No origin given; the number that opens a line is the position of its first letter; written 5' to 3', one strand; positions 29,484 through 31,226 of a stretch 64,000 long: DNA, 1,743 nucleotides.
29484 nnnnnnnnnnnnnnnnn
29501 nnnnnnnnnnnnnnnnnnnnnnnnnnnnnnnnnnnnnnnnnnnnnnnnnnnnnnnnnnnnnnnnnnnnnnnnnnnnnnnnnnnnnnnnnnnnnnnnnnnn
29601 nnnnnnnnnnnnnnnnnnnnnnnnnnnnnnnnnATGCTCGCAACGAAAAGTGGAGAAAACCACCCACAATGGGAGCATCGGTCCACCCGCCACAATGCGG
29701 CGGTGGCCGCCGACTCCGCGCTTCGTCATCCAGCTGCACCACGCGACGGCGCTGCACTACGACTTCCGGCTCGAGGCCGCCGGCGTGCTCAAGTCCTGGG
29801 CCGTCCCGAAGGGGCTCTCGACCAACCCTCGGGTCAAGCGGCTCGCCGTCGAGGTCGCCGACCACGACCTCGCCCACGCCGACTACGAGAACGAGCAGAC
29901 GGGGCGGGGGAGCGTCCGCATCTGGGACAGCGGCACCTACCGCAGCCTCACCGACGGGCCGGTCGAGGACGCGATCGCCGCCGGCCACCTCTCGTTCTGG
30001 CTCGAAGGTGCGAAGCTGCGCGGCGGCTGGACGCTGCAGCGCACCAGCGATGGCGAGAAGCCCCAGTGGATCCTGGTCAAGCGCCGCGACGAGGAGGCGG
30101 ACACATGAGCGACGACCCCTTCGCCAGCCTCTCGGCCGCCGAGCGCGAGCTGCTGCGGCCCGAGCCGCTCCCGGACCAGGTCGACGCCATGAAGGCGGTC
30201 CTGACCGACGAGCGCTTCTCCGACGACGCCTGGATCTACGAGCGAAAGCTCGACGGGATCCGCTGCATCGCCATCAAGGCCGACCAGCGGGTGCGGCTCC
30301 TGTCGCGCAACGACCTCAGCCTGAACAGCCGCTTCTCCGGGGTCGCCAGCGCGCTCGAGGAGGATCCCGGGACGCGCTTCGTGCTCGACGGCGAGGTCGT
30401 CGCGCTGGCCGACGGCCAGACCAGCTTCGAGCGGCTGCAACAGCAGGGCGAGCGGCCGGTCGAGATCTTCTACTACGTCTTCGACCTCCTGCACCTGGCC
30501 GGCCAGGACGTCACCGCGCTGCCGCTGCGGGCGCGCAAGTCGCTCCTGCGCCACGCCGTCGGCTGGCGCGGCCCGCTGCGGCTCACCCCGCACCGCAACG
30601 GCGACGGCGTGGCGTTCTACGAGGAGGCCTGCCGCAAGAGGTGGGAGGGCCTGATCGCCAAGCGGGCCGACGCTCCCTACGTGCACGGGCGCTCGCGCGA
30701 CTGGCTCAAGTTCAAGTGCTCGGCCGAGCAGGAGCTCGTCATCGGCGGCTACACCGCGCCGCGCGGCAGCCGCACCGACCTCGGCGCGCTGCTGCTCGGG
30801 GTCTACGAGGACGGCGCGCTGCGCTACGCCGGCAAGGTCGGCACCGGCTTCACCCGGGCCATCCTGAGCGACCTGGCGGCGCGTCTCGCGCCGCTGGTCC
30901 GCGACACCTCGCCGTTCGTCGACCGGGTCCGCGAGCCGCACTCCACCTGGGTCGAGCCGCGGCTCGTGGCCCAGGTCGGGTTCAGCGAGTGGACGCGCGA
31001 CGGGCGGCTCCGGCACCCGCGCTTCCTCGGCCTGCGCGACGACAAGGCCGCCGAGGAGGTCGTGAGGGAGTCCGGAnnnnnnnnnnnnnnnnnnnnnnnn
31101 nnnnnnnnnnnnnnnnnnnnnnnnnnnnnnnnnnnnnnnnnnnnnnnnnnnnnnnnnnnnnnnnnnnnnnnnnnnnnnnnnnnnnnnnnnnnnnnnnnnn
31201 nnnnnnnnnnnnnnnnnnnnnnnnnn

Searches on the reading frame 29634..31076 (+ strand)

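Call 81: search_protein_families(library=pfam, proteins=[window:29634-31076:+], max_evalue=0.00001)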
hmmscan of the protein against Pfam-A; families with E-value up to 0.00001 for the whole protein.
window:29634-31076:+ (481 aa): 2 families
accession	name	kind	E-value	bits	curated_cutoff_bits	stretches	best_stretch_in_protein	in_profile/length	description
PF04679.21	DNA_ligase_A_C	-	5.7e-32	110.4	27.5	1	380-471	2-94/94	ATP dependent DNA ligase C terminal region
PF01068.26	DNA_ligase_A_M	-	1.7e-25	90.4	26.2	1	193-361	15-204/204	ATP dependent DNA ligase domain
